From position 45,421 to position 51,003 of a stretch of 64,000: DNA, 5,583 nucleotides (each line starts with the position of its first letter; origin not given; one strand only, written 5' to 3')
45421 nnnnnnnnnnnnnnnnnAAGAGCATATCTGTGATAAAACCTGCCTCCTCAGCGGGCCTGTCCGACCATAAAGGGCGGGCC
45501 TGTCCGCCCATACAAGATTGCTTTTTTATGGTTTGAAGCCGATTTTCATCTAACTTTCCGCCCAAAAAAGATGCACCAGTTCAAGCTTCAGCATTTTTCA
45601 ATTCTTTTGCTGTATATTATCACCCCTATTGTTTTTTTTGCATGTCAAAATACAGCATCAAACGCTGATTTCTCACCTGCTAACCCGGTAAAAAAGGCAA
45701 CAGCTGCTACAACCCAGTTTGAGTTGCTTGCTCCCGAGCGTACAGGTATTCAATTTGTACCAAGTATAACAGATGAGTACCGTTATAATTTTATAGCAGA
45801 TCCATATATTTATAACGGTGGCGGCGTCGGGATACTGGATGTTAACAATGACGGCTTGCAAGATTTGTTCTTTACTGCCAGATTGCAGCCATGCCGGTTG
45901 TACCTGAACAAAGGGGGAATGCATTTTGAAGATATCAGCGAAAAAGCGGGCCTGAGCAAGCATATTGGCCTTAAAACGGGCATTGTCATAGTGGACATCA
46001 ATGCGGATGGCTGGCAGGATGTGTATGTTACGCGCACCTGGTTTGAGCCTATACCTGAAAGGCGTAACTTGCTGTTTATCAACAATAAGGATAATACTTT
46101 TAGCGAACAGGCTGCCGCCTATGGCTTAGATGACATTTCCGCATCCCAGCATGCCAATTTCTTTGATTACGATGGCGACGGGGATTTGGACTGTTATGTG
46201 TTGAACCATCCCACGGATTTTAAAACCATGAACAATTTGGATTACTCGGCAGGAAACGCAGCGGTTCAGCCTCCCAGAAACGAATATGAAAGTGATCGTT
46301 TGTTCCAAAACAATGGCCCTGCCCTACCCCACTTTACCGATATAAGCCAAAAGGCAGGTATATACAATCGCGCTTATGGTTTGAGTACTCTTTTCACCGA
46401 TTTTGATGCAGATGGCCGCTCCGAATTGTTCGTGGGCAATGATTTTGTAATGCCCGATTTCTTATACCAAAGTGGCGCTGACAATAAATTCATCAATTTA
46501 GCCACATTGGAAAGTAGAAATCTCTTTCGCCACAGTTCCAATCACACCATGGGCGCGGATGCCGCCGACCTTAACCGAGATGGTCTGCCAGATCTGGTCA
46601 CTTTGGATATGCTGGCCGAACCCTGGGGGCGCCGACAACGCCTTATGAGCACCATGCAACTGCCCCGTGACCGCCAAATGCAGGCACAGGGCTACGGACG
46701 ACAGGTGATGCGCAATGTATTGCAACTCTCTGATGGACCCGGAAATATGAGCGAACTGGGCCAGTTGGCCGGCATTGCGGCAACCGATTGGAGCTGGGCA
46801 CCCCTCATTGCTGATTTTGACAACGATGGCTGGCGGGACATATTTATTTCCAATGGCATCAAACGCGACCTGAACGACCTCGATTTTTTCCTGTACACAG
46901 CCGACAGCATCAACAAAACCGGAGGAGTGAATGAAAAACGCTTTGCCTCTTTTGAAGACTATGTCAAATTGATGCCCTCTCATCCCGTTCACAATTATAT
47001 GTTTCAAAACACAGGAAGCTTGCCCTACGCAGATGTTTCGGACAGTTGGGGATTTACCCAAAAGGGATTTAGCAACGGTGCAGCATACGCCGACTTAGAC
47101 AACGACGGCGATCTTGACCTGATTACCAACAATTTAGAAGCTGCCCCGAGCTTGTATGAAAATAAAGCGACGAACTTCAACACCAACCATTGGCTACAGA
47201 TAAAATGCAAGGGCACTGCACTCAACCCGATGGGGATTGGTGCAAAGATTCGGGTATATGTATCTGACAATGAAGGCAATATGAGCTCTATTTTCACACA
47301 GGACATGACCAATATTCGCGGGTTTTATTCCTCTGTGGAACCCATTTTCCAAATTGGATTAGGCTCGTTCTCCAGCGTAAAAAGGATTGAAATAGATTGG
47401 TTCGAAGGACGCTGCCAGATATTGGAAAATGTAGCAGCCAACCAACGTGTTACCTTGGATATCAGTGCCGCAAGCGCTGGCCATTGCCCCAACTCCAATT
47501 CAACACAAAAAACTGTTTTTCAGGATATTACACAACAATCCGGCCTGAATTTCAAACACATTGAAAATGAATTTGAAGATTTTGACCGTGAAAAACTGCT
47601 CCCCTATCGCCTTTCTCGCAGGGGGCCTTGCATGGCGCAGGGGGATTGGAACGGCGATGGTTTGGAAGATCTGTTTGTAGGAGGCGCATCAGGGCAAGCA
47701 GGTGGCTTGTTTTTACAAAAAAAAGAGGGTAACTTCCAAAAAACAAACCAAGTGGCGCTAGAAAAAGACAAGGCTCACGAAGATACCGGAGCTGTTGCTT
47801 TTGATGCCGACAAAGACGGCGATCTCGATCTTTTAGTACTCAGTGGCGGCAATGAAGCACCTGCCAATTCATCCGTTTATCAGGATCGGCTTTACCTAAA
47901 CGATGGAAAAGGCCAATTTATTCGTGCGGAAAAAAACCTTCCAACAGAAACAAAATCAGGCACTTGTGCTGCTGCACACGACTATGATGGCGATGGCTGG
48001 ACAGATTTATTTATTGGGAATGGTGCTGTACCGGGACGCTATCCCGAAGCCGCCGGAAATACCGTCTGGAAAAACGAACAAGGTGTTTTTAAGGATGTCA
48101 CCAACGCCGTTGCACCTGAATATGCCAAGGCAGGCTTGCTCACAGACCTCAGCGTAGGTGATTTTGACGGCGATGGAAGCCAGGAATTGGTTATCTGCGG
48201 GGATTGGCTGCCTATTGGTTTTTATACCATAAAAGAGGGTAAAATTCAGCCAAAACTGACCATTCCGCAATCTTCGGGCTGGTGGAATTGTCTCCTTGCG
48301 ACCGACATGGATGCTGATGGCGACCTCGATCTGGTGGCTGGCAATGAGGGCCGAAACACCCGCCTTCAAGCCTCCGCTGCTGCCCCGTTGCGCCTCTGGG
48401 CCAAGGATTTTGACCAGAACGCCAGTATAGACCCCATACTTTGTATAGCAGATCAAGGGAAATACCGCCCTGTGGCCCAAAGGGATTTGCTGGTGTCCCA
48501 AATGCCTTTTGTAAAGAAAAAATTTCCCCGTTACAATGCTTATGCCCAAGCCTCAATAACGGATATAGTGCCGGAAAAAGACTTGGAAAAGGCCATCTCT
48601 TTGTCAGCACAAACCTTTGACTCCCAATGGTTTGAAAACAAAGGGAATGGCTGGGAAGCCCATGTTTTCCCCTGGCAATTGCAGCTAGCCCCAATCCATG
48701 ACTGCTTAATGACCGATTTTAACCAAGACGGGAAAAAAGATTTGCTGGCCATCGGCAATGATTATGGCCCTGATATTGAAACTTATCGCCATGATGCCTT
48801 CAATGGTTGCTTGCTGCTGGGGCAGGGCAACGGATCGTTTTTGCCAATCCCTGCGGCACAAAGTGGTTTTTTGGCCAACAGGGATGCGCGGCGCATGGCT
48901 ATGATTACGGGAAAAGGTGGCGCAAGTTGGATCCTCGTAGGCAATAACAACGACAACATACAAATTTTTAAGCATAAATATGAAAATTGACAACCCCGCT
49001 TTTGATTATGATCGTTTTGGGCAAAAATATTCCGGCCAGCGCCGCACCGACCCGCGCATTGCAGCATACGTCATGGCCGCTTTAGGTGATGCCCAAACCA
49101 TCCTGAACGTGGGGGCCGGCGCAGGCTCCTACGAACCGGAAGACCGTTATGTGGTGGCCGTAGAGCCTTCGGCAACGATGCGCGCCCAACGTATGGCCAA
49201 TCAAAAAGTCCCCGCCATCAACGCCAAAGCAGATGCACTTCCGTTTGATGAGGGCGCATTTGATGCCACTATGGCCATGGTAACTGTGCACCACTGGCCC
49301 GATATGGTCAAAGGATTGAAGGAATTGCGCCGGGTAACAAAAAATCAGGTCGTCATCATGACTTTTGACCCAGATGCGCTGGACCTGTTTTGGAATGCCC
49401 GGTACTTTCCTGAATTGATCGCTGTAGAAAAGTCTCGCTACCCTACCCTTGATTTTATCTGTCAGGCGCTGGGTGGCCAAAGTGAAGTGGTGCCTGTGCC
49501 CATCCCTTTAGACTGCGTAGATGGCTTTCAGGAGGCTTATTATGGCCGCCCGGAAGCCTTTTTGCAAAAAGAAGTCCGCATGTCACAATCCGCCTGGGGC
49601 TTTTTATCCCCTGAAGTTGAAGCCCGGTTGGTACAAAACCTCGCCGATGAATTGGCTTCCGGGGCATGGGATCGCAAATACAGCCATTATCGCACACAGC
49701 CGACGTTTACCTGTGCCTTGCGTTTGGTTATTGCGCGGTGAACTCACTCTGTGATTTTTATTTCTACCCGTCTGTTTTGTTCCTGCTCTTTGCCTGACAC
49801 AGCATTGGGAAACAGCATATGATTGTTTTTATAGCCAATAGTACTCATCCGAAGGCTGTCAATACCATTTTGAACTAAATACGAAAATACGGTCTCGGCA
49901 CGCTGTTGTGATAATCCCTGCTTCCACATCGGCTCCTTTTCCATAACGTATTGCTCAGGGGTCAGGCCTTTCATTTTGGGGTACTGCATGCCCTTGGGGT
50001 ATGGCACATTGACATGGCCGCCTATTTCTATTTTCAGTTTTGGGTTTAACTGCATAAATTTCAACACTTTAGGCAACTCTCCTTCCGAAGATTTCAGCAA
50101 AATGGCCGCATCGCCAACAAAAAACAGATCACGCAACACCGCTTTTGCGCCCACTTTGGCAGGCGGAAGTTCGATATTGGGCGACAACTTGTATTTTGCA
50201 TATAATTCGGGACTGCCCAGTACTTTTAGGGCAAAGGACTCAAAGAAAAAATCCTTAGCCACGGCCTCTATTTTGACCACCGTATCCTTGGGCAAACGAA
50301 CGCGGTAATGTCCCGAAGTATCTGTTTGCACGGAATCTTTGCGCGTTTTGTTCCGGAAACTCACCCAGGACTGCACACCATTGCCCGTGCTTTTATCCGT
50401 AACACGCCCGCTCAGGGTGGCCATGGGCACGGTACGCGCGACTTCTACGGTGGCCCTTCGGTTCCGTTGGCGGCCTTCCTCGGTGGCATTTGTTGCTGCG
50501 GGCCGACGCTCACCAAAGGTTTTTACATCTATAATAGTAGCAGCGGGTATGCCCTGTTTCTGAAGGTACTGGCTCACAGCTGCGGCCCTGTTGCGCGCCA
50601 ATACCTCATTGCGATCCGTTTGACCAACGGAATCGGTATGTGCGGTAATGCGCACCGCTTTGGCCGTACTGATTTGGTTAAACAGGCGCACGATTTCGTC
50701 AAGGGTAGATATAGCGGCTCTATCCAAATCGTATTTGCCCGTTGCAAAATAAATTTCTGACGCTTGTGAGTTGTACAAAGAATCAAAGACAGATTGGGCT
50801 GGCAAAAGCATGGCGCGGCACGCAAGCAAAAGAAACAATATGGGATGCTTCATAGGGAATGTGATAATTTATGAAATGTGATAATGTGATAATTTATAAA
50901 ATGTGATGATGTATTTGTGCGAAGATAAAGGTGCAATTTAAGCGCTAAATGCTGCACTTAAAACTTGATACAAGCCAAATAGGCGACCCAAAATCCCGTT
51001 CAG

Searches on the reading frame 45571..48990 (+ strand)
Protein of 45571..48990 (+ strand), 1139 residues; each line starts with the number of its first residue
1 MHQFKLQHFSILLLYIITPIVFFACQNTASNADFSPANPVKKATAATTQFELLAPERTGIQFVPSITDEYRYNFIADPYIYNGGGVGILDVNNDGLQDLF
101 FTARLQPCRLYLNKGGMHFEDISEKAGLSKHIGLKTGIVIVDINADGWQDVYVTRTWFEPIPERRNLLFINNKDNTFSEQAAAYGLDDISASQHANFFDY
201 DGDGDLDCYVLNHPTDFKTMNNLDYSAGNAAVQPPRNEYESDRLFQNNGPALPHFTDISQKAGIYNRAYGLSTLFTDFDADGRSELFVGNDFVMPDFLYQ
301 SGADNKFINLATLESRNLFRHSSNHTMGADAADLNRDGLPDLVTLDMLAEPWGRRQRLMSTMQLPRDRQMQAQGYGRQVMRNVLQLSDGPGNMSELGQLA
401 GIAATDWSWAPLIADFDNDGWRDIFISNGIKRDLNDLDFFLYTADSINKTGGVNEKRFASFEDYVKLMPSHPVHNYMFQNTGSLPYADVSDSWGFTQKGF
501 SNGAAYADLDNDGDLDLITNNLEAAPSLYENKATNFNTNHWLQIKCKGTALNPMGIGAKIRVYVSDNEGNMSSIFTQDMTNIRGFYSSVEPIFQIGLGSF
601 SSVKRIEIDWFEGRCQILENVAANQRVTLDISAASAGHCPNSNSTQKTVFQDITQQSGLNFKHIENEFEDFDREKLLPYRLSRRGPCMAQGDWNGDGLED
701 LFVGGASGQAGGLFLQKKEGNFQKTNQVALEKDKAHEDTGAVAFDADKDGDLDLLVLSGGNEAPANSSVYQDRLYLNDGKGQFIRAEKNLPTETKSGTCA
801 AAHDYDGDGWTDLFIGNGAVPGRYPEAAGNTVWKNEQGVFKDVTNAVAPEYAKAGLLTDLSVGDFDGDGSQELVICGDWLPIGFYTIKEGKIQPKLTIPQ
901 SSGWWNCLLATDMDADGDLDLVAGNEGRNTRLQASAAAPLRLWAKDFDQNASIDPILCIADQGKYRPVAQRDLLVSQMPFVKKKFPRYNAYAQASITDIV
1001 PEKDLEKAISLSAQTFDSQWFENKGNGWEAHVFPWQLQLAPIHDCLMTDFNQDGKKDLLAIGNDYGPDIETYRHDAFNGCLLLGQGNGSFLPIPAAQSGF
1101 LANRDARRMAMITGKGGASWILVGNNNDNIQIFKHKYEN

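Call 12: search_protein_families(library=pfam, proteins=[window:45571-48990:+], max_evalue=0.001)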
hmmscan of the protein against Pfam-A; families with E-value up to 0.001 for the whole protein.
window:45571-48990:+ (1139 aa): 5 families
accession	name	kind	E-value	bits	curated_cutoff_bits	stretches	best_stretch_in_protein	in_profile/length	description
PF13517.12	FG-GAP_3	-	1.4e-65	218.2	26.9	7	692-756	1-61/61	FG-GAP-like repeat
PF01839.29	FG-GAP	-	6.9e-22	77.3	22.1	0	800-821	6-26/37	FG-GAP repeat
PF07593.17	UnbV_ASPIC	-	2.2e-14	53.5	23.4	1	555-628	1-68/68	ASPIC and UnbV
PF21955.1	CarG-like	-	0.00012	22.6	28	0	134-178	1-47/144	Carbapenem resistance protein CarG-like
PF14783.12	BBS2_Mid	-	0.00066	20.2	27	0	860-885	2-27/108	Ciliary BBSome complex subunit 2, middle region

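Call 83: search_protein_families(library=ncbifam, proteins=[window:45571-48990:+], max_evalue=0.01)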
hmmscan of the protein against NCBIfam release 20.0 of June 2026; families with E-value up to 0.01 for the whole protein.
window:45571-48990:+ (1139 aa): 1 family
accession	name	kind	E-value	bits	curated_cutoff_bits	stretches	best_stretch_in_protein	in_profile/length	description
NF047539.1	XAC2610_fam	domain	2.1e-06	28.1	35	0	138-181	1-44/89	XAC2610-related protein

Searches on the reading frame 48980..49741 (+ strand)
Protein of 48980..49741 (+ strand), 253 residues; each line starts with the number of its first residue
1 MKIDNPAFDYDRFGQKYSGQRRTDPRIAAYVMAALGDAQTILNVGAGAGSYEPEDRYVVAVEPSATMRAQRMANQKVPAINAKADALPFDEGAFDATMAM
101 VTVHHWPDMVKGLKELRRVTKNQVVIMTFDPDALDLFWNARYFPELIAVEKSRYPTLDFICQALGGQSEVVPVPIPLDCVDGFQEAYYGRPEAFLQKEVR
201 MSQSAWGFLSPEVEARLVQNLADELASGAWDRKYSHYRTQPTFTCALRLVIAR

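Call 12: search_protein_families(library=pfam, proteins=[window:48980-49741:+], max_evalue=0.001)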
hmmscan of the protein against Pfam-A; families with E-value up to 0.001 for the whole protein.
window:48980-49741:+ (253 aa): 5 families
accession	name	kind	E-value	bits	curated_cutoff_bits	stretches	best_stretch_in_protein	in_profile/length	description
PF08241.18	Methyltransf_11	-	2.5e-12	47.7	21.2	1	42-123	1-90/95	Methyltransferase domain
PF13649.12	Methyltransf_25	-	9.3e-09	36.3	27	1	41-122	1-95/97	Methyltransferase domain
PF01209.24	Ubie_methyltran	-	1.7e-05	24.8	20.1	1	66-123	89-146/233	ubiE/COQ5 methyltransferase family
PF08242.18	Methyltransf_12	-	0.0005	21.2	30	1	53-122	16-94/98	Methyltransferase domain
PF13847.12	Methyltransf_31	-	0.00075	19.6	27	0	65-134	44-115/145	Methyltransferase domain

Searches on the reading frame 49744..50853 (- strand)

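Call 12: search_protein_families(library=pfam, proteins=[window:49744-50853:-], max_evalue=0.001)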
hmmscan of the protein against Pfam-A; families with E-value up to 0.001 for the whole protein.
window:49744-50853:- (369 aa): 2 families
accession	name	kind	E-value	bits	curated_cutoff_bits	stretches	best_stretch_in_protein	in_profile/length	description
PF00691.25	OmpA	-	1.5e-33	115.4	27.2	2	35-132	1-98/98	OmpA family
PF13620.12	CarboxypepD_reg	-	0.0002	22.1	32.3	1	146-195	1-52/82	Carboxypeptidase regulatory-like domain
